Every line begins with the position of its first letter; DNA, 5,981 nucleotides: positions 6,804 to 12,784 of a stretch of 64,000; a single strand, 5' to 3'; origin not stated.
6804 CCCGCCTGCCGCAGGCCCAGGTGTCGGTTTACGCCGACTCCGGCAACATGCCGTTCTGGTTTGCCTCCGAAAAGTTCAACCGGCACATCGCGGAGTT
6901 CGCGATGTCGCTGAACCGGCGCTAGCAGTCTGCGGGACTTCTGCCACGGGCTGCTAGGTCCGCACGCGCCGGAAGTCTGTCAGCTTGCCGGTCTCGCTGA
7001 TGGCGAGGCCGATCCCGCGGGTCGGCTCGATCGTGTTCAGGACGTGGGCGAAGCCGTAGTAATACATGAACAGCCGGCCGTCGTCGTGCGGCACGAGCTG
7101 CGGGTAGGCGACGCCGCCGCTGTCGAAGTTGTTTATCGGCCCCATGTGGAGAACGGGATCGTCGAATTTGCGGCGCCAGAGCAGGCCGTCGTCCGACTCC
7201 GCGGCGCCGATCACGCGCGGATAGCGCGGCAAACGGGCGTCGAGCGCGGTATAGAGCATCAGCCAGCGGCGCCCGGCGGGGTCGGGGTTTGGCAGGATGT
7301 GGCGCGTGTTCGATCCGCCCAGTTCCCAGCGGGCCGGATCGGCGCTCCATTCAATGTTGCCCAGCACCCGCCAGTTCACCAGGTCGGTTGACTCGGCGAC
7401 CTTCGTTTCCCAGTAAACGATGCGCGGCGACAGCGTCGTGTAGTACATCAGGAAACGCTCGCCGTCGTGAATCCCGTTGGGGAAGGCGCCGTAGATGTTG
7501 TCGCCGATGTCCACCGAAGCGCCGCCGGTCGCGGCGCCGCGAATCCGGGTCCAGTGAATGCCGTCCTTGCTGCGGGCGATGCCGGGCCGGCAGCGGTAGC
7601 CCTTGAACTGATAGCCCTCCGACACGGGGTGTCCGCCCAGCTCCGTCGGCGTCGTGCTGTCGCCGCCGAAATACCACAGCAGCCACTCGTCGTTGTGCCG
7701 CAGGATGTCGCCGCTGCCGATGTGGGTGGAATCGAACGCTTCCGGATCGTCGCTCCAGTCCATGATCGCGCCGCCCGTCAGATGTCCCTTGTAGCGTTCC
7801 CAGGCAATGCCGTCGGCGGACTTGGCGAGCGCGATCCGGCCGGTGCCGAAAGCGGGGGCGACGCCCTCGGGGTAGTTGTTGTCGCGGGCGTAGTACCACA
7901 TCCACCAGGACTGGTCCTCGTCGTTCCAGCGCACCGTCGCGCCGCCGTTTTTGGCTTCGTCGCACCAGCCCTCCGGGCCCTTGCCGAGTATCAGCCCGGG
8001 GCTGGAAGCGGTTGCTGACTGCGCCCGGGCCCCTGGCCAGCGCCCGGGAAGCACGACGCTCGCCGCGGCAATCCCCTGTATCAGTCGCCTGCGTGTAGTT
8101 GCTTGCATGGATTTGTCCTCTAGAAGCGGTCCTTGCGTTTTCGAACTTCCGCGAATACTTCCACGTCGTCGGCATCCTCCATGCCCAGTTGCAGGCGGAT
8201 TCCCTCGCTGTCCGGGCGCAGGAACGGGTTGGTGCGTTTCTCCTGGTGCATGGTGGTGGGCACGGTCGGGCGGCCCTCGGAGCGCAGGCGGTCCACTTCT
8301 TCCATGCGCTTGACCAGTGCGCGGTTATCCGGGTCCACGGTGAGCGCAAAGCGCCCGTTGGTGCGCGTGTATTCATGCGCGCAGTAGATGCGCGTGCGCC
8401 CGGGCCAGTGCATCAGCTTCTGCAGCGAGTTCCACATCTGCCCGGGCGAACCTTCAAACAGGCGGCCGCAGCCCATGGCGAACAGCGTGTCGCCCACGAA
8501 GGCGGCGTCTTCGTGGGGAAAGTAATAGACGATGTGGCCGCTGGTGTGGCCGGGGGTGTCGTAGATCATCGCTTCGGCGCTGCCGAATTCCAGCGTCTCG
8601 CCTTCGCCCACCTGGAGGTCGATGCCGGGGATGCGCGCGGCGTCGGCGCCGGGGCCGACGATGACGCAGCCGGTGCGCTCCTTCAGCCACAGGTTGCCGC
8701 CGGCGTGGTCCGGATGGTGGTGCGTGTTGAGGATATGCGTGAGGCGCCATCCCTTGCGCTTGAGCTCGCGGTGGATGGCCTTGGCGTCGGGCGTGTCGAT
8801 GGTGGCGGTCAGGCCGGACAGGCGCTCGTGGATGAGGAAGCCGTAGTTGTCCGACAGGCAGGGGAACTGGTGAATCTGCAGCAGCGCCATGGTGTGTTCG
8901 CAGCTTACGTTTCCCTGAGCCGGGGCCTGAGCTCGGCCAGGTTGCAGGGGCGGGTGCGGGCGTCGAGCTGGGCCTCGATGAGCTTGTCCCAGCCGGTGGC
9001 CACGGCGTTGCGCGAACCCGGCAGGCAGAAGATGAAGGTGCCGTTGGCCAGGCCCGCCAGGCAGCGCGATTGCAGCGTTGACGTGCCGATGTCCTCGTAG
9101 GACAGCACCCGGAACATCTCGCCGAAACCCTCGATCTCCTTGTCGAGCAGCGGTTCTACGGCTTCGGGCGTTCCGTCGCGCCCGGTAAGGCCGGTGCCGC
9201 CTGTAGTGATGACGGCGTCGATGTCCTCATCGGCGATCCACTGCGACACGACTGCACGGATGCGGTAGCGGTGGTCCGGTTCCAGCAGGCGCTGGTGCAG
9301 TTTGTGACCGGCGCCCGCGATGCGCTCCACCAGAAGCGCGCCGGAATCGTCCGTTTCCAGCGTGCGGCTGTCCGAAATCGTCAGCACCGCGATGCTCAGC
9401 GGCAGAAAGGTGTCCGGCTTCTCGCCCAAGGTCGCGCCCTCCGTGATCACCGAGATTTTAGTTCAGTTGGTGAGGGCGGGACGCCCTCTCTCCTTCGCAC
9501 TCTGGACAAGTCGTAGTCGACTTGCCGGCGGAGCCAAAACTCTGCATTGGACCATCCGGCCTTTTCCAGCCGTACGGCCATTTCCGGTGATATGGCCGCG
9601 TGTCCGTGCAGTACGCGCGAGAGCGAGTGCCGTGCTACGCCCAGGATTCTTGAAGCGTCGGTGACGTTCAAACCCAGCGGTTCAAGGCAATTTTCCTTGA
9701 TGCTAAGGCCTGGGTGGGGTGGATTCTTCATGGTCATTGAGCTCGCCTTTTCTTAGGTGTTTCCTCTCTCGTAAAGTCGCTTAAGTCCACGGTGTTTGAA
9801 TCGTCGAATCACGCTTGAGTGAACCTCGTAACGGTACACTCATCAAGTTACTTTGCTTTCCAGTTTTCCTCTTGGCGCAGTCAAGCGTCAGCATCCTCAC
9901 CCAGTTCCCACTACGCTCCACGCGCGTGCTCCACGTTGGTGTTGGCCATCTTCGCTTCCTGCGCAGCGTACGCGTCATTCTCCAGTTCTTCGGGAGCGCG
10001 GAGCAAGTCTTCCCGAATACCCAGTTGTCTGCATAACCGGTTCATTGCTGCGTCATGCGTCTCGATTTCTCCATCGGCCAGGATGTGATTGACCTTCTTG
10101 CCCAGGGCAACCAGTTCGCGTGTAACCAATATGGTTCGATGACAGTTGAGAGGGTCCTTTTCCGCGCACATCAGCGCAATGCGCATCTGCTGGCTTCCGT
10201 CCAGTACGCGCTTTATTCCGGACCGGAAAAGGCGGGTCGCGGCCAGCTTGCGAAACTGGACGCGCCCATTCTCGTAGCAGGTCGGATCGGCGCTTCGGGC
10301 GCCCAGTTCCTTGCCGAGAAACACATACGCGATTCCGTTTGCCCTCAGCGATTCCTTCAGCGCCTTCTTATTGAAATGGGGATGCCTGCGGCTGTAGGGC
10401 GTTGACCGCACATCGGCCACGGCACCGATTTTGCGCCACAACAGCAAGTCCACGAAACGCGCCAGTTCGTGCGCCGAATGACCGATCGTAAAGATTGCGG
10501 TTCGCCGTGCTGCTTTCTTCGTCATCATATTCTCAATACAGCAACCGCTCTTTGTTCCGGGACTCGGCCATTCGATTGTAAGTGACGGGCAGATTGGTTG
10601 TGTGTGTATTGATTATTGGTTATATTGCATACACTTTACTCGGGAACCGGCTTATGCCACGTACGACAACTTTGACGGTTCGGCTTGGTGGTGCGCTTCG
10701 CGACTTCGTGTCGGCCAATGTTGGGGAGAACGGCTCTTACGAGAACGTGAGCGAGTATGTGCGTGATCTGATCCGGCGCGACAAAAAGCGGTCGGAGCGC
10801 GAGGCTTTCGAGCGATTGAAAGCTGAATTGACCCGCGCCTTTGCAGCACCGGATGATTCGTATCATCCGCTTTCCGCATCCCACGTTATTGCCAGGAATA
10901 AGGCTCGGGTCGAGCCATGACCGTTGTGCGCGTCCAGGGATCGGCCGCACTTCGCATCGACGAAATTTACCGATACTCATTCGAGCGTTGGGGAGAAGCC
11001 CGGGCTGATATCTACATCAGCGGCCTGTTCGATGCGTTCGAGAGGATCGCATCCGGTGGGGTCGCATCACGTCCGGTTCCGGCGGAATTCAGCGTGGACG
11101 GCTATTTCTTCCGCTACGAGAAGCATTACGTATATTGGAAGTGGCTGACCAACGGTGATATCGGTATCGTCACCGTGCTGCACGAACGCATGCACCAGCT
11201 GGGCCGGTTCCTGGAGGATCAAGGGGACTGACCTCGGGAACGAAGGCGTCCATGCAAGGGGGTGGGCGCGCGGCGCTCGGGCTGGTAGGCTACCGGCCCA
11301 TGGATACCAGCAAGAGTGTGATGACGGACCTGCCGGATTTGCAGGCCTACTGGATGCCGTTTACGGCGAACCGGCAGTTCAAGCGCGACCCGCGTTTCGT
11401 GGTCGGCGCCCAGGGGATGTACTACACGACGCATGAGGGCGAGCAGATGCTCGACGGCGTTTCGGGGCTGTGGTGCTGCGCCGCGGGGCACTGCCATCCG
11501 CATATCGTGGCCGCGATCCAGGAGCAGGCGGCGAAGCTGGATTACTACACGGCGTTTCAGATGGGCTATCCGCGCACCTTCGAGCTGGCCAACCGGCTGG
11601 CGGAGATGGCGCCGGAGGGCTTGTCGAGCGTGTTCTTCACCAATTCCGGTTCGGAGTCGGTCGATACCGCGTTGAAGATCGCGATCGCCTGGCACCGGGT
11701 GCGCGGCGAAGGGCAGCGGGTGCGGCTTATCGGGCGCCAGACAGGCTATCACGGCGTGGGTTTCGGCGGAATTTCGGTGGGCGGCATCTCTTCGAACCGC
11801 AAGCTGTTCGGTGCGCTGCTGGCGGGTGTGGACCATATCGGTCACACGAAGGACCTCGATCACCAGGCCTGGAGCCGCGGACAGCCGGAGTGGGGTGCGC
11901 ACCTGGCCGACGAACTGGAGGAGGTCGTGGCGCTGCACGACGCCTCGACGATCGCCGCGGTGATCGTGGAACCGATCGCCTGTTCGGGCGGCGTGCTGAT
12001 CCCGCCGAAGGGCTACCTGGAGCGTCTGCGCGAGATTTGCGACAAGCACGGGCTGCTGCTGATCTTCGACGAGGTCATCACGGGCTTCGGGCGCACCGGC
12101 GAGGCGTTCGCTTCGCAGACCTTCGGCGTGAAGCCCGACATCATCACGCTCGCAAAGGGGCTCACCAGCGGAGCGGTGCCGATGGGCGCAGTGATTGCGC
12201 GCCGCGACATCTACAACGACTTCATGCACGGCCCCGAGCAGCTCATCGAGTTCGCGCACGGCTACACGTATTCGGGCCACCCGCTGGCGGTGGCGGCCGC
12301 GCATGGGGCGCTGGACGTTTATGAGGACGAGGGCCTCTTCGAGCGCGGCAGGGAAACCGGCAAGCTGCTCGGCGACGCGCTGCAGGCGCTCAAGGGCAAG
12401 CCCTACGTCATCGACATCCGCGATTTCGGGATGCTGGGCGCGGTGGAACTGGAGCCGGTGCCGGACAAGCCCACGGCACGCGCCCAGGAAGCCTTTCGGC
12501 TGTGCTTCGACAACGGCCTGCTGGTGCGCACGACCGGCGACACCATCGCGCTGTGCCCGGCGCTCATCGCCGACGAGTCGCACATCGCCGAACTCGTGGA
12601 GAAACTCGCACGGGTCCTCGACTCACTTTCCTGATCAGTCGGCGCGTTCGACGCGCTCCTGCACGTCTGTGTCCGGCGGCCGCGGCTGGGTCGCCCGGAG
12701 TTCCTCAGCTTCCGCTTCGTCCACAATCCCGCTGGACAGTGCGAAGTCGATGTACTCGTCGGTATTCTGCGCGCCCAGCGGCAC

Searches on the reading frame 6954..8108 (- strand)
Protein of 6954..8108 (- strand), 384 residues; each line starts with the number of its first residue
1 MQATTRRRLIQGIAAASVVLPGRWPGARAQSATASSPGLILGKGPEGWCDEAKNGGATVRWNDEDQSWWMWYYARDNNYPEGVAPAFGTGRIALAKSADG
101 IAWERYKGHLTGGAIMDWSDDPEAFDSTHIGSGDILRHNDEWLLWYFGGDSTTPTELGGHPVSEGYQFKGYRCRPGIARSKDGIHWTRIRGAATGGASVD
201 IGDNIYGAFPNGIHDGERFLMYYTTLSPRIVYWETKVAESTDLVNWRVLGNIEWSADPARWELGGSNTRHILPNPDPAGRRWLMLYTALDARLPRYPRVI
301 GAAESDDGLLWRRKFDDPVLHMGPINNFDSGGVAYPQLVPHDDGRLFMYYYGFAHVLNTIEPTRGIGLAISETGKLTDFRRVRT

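Call 11: search_protein_families(library=pfam, proteins=[window:6954-8108:-], max_evalue=0.001)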
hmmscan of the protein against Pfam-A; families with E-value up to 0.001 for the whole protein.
window:6954-8108:- (384 aa): 1 family
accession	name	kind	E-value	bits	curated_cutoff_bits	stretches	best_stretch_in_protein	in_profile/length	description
PF04616.20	Glyco_hydro_43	-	4e-05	23.5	32.2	0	214-356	17-144/288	Glycosyl hydrolases family 43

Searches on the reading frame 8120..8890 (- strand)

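Call 11: search_protein_families(library=pfam, proteins=[window:8120-8890:-], max_evalue=0.001)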
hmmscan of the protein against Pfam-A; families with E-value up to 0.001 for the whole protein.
window:8120-8890:- (256 aa): 2 families
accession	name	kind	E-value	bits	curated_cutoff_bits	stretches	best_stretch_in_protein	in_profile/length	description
PF16123.11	HAGH_C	-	2.2e-27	95.7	25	1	173-256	1-83/83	Hydroxyacylglutathione hydrolase C-terminus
PF00753.33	Lactamase_B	-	1.3e-21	77.9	22.7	1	41-169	35-194/196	Metallo-beta-lactamase superfamily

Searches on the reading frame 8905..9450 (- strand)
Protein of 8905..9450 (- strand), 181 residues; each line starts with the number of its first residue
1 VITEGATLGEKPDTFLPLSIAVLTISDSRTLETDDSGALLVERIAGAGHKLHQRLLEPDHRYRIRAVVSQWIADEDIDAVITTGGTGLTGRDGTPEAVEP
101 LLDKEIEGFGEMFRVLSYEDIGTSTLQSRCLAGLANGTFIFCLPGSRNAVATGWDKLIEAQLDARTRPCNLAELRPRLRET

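Call 11: search_protein_families(library=pfam, proteins=[window:8905-9450:-], max_evalue=0.001)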
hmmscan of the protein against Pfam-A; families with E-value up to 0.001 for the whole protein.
window:8905-9450:- (181 aa): 1 family
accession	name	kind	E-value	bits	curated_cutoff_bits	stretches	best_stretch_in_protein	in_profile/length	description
PF00994.29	MoCF_biosynth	-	1.6e-28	99.7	26.6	1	21-162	1-142/144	Probable molybdopterin binding domain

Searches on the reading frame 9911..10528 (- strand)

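Call 11: search_protein_families(library=pfam, proteins=[window:9911-10528:-], max_evalue=0.001)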
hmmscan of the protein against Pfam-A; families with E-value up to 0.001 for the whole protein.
window:9911-10528:- (205 aa): 1 family
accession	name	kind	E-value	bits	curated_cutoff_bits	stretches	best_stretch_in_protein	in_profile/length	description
PF04343.18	DUF488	-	2e-23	83.8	22.2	1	22-135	2-118/121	Domain of unknown function DUF488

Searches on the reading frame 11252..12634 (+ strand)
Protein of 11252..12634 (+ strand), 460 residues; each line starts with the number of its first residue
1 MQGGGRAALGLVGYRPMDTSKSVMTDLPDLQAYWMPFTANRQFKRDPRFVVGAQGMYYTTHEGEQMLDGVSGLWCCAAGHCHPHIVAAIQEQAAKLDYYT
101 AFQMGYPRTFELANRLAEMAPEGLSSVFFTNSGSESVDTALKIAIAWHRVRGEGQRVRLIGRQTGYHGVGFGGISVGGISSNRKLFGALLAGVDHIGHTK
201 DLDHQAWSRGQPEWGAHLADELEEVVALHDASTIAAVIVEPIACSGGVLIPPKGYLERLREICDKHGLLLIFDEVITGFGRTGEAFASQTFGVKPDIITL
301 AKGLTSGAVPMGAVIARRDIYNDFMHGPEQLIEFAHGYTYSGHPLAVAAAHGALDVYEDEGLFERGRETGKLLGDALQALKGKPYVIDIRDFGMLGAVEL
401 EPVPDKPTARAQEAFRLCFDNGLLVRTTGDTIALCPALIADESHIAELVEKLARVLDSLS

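Call 11: search_protein_families(library=pfam, proteins=[window:11252-12634:+], max_evalue=0.001)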
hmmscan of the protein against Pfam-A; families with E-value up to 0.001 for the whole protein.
window:11252-12634:+ (460 aa): 1 family
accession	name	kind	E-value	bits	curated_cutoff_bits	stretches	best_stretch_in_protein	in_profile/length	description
PF00202.27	Aminotran_3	-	2e-97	326.9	30.5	1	47-456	10-403/403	Aminotransferase class-III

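Call 46: search_protein_families(library=ncbifam, proteins=[window:11252-12634:+], max_evalue=1e-10)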
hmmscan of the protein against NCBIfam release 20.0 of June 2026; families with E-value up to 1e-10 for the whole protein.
window:11252-12634:+ (460 aa): 69 families (the best 25 are shown)
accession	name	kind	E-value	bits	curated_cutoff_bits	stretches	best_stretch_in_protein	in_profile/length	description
NF052567.1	OmAmTferAptACaul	equivalog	1.4e-208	692.9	500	1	29-458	1-430/431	omega-aminotransferase AptA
NF005102.0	PRK06541.1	equivalog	1.8e-115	386.1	574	1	31-458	18-455/460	aspartate aminotransferase family protein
NF005682.0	PRK07480.1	subfamily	7.1e-114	381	510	1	29-458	17-451/459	aminotransferase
NF005683.0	PRK07481.1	subfamily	9.6e-110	367.6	575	1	31-458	12-449/453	hypothetical protein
NF004767.0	PRK06105.1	subfamily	1.2e-109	366.9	517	1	29-458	12-449/460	aminotransferase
TIGR00508.1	bioA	equivalog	1.9e-106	356.1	405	1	34-456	2-418/419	adenosylmethionine--8-amino-7-oxononanoate transaminase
NF005447.0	PRK07036.1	equivalog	1.6e-104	350.2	618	1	34-456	22-452/468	aminotransferase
NF004624.0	PRK05964.1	equivalog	8e-101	337.6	494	1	29-458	10-424/427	adenosylmethionine--8-amino-7-oxononanoate transaminase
NF004625.0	PRK05965.1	subfamily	1.9e-95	320.3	729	1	44-458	26-447/460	hypothetical protein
NF005812.0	PRK07678.1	subfamily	1.5e-91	307.3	488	1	44-458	26-449/451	aminotransferase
NF005684.0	PRK07482.1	subfamily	1.5e-90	304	687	1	32-457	15-453/464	hypothetical protein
NF005685.0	PRK07483.1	equivalog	1.5e-88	297.5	485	1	40-458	6-437/444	aspartate aminotransferase family protein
NF005993.0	PRK08117.1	subfamily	4.7e-87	292.4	574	1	50-458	29-429/433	aspartate aminotransferase family protein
NF004718.0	PRK06062.1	subfamily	1.2e-84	284.5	472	1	41-458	33-448/454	hypothetical protein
NF004426.0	PRK05769.1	equivalog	2.4e-83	280.4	552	1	49-458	38-439/441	acetyl ornithine aminotransferase family protein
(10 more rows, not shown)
